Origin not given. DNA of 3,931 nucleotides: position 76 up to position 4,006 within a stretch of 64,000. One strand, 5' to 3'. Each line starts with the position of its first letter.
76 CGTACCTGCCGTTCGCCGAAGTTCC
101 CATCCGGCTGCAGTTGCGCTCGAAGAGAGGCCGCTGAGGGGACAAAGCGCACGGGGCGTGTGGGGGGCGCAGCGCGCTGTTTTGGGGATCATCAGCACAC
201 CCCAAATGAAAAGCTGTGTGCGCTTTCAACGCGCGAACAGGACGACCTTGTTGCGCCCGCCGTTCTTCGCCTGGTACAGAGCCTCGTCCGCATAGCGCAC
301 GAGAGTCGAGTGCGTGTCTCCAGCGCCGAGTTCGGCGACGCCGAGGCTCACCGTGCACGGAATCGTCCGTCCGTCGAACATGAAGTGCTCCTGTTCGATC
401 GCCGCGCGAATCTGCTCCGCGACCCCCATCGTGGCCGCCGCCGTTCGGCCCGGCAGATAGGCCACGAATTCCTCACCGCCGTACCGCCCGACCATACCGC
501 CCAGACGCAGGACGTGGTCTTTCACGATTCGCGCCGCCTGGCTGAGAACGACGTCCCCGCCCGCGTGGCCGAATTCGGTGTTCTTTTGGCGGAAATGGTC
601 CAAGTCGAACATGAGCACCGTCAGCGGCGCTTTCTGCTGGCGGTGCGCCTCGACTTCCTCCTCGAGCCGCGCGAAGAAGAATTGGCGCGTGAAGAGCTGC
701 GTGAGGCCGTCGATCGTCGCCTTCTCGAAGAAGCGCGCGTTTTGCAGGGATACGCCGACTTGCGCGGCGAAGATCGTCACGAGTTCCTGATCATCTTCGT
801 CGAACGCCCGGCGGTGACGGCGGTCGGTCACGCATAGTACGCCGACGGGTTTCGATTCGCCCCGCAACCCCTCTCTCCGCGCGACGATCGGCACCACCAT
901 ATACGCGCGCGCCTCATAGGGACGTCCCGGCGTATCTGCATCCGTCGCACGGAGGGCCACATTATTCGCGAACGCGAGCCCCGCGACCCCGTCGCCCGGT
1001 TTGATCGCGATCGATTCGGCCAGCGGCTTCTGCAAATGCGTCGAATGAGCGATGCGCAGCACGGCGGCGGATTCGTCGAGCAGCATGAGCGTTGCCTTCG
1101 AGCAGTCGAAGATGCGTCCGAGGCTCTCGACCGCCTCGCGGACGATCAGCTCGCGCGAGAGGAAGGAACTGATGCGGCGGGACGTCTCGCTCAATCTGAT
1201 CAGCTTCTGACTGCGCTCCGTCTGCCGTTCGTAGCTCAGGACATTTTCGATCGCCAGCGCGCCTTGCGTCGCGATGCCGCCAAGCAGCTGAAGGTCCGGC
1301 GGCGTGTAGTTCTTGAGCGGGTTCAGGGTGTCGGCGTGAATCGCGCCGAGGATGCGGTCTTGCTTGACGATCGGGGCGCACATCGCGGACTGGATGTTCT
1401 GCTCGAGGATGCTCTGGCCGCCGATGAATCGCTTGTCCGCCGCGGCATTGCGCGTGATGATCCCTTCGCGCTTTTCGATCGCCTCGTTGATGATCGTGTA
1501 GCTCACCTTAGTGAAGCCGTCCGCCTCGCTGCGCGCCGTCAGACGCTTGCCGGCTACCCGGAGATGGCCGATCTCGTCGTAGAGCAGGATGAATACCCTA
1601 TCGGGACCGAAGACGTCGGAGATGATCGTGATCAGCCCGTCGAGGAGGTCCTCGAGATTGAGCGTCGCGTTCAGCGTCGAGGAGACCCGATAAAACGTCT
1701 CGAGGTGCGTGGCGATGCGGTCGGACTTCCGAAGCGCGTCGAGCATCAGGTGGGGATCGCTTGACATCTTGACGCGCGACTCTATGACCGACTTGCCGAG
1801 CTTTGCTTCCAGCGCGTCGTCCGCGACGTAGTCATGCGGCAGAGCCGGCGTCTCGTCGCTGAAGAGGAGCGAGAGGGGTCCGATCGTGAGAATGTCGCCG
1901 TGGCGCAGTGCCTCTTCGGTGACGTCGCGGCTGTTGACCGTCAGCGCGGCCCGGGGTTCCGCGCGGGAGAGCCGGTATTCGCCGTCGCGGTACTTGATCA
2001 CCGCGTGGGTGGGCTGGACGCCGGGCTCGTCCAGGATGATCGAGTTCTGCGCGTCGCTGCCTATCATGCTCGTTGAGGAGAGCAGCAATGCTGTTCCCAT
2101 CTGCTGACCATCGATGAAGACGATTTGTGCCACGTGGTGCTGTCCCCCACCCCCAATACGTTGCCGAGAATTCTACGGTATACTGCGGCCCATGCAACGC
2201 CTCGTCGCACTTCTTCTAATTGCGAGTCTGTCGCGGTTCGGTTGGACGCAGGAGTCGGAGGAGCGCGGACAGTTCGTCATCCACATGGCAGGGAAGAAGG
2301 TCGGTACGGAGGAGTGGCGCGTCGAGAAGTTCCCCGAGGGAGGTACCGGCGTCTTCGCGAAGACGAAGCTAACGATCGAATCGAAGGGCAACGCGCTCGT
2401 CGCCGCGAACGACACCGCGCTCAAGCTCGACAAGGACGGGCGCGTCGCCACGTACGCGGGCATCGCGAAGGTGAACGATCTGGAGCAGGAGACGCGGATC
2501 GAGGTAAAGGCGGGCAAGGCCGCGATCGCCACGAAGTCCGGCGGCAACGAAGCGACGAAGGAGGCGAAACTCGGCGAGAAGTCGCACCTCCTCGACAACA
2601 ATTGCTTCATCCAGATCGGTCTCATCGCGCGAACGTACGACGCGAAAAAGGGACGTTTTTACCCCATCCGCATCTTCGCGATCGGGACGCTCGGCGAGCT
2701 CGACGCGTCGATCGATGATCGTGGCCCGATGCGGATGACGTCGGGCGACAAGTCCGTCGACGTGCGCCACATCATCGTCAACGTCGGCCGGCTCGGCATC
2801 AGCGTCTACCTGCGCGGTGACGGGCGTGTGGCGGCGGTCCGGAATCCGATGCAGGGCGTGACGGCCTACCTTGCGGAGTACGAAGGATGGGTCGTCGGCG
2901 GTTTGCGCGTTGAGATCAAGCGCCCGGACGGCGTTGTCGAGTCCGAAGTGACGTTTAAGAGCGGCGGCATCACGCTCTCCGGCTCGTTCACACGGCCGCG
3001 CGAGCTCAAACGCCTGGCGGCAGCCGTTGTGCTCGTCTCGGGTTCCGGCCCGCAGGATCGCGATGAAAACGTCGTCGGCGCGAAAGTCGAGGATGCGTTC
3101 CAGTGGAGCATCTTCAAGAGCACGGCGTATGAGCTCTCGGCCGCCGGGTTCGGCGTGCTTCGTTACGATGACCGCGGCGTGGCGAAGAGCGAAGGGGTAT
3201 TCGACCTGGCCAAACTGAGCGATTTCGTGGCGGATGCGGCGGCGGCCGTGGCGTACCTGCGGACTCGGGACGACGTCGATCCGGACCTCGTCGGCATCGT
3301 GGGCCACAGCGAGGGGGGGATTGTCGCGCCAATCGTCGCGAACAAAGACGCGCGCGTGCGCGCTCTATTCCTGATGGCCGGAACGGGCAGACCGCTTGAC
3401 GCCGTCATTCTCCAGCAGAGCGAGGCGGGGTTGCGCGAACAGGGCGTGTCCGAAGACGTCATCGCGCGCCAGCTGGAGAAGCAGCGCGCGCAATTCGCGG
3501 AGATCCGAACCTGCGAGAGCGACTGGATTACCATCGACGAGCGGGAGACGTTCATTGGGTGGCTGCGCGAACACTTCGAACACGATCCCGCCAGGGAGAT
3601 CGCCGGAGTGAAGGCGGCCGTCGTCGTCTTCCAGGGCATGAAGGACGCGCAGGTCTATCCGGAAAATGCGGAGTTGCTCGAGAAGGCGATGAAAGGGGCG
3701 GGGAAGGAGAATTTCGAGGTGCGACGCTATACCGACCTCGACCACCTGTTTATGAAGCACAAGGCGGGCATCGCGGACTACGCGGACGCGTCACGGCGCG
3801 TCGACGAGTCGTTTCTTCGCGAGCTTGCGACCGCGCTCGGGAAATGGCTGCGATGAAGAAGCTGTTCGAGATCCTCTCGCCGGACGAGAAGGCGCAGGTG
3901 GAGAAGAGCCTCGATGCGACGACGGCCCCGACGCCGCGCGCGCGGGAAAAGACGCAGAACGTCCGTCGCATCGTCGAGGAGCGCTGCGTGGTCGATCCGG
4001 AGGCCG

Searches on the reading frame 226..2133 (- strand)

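Call 52: search_protein_families(library=pfam, proteins=[window:226-2133:-], max_evalue=0.001)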
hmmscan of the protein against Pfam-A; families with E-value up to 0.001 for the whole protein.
window:226-2133:- (635 aa): 6 families
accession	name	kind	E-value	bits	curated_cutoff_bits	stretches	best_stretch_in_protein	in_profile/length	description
PF00990.26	GGDEF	-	3.5e-36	124.9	23.8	1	472-629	1-161/161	Diguanylate cyclase, GGDEF domain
PF01590.32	GAF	-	3.2e-29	102.6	22.4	2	327-463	2-133/133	GAF domain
PF13185.12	GAF_2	-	3.5e-24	86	28.6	2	158-296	2-136/136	GAF domain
PF13492.12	GAF_3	-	1.2e-22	81.2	27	2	328-465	3-129/129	GAF domain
PF16697.10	Yop-YscD_cpl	-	1.2e-10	41.9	33.2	1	6-94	2-93/94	Inner membrane component of T3SS, cytoplasmic domain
PF00498.31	FHA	-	1.6e-09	38.5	20.7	1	24-85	3-67/67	FHA domain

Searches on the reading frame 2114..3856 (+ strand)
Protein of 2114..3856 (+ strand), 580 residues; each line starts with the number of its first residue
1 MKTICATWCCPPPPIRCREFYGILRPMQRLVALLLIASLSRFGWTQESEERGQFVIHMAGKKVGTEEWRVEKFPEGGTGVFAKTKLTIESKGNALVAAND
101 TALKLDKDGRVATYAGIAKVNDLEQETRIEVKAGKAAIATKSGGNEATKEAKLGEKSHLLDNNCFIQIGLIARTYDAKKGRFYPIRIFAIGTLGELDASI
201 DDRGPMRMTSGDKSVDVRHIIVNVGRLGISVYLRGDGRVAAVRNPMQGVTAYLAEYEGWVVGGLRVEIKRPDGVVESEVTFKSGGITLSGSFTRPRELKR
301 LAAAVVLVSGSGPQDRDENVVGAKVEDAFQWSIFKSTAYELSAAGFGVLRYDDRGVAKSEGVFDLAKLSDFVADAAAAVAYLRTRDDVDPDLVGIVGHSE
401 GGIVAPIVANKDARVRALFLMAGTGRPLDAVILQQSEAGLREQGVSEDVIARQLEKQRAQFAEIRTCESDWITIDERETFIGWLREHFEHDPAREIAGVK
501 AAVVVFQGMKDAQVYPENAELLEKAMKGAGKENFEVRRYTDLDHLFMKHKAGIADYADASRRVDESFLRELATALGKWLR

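Call 52: search_protein_families(library=pfam, proteins=[window:2114-3856:+], max_evalue=0.001)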
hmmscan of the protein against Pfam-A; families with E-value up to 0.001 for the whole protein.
window:2114-3856:+ (580 aa): 6 families
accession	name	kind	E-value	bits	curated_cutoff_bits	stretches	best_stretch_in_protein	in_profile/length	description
PF00326.27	Peptidase_S9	-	2.7e-12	47.1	22.6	2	488-558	129-201/213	Prolyl oligopeptidase family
PF12146.15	Hydrolase_4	-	6.1e-11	42.5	27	1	334-546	20-234/239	Serine aminopeptidase, S33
PF02129.25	Peptidase_S15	-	1.2e-10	42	23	1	341-524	47-246/262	X-Pro dipeptidyl-peptidase (S15 family)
PF01738.24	DLH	-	1.1e-09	38.7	21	1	491-567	134-209/217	Dienelactone hydrolase family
PF12697.13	Abhydrolase_6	-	1.7e-07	32.6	26.3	1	305-554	1-215/217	Alpha/beta hydrolase family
PF00561.26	Abhydrolase_1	-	2.9e-05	24.3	25.8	1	337-423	19-102/245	alpha/beta hydrolase fold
